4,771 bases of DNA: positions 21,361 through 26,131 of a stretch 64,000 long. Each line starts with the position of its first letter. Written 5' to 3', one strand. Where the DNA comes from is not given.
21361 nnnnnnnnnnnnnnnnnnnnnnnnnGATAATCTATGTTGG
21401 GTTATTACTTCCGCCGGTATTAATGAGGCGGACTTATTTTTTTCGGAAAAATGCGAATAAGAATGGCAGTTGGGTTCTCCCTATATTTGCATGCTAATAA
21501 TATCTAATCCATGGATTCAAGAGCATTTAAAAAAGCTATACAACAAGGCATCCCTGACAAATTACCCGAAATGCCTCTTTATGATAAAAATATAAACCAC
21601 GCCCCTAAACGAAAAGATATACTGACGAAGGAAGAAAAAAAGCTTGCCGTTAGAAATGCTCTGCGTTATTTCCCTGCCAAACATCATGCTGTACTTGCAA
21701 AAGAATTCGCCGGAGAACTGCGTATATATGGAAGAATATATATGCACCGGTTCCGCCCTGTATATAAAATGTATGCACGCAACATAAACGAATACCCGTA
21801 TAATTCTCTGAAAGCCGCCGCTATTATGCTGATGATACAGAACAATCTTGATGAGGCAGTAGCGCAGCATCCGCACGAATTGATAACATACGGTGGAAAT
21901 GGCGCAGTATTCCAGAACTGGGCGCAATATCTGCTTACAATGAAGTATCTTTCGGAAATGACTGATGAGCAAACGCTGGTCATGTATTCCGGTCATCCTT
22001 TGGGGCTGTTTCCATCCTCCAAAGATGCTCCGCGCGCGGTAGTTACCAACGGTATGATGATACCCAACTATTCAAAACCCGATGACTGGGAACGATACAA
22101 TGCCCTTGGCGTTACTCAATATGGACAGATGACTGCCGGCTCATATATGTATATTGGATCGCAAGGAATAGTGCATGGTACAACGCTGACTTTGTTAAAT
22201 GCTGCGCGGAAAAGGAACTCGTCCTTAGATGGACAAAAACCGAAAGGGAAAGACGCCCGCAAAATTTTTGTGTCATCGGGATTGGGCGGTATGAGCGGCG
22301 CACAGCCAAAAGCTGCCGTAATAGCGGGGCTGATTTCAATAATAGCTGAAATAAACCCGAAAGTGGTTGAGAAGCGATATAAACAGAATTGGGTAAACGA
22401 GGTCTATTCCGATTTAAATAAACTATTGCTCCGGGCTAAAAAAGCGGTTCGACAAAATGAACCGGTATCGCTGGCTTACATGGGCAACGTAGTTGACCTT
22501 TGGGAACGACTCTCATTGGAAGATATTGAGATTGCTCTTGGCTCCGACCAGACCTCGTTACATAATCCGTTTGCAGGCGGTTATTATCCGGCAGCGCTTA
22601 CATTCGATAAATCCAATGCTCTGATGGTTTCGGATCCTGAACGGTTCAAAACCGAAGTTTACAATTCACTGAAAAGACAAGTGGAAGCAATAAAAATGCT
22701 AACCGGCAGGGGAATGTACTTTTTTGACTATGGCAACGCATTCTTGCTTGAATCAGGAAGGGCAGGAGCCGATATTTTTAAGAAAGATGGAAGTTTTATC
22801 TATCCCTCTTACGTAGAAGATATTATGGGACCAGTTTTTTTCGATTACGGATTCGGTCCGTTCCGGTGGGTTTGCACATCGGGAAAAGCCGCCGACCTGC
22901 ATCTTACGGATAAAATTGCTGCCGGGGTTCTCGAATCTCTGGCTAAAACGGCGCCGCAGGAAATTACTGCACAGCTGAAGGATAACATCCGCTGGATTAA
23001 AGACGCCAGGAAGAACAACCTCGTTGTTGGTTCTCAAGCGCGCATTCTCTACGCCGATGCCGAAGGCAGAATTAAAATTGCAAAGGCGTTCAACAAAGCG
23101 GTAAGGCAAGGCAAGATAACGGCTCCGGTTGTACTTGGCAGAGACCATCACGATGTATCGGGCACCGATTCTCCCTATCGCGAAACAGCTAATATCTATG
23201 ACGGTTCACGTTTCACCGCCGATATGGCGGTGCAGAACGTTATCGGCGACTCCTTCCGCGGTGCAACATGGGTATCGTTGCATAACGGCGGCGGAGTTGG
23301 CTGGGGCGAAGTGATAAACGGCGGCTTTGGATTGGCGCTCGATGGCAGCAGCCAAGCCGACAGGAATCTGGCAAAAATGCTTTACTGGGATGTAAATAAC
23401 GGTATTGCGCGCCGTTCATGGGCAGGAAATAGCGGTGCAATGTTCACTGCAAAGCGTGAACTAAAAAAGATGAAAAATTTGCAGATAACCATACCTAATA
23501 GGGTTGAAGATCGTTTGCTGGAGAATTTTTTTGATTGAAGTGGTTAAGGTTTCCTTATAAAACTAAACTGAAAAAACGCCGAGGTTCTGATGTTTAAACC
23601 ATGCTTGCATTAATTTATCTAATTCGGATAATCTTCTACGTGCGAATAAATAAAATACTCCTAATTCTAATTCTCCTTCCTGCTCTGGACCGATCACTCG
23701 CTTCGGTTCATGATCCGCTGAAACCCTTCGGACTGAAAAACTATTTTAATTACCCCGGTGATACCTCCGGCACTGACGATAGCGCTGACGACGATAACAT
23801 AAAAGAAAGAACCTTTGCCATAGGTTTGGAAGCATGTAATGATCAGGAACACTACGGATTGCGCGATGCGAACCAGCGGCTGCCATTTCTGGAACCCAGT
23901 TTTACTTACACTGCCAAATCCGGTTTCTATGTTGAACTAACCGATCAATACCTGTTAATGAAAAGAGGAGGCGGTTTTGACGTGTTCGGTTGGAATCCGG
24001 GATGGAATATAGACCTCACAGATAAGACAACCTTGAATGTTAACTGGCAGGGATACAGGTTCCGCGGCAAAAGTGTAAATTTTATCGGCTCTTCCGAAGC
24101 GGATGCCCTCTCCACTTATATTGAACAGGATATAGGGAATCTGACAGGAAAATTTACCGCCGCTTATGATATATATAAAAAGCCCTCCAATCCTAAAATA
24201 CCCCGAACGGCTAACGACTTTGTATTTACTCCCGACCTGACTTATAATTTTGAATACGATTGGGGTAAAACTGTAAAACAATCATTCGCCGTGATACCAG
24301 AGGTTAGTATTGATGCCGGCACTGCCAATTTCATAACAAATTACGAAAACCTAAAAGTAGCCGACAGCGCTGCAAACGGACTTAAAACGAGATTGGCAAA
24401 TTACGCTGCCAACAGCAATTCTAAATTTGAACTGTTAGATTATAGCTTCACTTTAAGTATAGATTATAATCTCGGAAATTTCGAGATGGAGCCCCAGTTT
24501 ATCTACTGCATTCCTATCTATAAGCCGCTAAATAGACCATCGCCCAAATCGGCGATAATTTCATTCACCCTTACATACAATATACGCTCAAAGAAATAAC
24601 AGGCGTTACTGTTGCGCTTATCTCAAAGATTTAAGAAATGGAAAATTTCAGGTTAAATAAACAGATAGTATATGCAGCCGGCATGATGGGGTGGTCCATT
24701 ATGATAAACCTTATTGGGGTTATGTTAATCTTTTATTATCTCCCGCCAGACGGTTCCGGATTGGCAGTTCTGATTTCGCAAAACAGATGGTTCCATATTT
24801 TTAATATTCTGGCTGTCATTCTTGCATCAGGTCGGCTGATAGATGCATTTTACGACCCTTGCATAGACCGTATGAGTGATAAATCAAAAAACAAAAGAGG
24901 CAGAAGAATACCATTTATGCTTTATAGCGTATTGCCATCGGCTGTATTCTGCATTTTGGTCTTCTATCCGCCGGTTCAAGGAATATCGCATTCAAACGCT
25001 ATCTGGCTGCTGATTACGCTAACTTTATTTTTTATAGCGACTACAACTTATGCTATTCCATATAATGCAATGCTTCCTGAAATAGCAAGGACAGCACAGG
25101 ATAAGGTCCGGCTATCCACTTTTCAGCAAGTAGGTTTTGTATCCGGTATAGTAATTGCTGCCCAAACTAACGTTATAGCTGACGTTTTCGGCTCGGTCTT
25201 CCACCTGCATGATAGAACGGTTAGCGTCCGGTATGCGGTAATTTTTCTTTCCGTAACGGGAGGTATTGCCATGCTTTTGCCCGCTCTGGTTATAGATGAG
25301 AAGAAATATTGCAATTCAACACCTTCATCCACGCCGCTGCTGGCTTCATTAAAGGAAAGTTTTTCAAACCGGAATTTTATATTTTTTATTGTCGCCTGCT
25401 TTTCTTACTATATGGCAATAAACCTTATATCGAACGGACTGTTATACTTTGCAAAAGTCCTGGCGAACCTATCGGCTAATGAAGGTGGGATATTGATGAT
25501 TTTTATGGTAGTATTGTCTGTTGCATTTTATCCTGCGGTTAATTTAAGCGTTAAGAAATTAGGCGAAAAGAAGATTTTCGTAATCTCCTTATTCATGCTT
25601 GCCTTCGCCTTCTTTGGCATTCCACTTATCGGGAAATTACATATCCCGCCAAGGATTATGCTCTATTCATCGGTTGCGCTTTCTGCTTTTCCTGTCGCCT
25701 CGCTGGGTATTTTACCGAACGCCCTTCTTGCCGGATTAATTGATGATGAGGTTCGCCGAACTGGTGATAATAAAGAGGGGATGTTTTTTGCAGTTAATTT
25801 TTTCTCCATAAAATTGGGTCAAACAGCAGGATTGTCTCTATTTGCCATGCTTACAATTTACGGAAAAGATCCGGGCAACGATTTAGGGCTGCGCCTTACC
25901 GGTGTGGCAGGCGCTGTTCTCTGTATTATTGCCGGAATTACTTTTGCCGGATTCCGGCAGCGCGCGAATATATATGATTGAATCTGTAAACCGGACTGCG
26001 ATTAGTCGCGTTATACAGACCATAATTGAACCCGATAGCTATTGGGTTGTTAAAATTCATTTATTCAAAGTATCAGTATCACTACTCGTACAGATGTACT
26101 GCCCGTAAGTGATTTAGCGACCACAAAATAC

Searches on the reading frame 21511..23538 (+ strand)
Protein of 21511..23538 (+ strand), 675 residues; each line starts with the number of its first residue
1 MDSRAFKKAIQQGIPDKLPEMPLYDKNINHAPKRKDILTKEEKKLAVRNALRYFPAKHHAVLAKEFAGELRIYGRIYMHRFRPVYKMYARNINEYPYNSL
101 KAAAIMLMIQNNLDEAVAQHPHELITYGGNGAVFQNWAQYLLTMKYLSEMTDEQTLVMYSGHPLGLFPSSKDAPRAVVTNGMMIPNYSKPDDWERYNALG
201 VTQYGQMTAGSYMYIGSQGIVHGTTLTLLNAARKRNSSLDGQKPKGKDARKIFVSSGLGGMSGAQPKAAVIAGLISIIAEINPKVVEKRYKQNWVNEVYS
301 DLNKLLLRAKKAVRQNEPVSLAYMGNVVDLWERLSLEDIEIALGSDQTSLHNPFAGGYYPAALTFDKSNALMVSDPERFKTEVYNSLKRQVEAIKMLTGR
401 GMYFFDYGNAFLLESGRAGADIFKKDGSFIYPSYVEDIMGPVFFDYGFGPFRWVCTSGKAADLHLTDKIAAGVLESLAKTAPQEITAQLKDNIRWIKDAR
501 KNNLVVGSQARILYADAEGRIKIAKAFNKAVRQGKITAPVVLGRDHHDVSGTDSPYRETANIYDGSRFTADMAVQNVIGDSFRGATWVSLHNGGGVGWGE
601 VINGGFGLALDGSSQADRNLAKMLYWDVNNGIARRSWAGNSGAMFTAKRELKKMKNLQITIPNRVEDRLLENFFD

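Call 84: search_protein_families(library=pfam, proteins=[window:21511-23538:+], max_evalue=0.00001)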
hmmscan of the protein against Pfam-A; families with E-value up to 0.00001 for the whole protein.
window:21511-23538:+ (675 aa): 3 families
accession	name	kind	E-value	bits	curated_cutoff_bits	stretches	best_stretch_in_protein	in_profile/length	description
PF17392.7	Urocanase_C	-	3e-86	288.3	23.6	1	443-648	2-195/196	Urocanase C-terminal domain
PF01175.24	Urocanase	-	7.3e-74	248.4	23.2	1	216-438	1-209/209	Urocanase Rossmann-like domain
PF17391.7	Urocanase_N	-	8.8e-56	187.6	23.2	1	87-213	1-127/127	Urocanase N-terminal domain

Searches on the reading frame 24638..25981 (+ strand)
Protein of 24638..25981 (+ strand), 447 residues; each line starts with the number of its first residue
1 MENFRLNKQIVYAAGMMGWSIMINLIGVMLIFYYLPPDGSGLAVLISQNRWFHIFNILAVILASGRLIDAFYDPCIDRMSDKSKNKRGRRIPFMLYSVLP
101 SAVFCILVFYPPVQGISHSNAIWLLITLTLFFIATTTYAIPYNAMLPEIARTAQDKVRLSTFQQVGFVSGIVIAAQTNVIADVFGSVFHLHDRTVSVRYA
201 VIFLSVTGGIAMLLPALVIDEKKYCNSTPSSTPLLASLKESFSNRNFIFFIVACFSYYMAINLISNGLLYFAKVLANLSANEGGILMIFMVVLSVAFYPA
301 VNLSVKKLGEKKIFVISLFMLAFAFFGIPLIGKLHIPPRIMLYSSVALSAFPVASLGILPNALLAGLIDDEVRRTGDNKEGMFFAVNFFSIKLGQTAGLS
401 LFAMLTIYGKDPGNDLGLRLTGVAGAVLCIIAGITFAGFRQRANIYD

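Call 84: search_protein_families(library=pfam, proteins=[window:24638-25981:+], max_evalue=0.00001)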
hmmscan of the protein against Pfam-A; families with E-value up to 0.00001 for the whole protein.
window:24638-25981:+ (447 aa): 2 families
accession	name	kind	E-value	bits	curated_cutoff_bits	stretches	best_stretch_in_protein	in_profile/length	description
PF13347.12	MFS_2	-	1.4e-46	159.4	27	1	12-404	2-379/427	MFS/sugar transport protein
PF07690.21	MFS_1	-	2.3e-12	47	33.4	1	11-390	4-338/347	Major Facilitator Superfamily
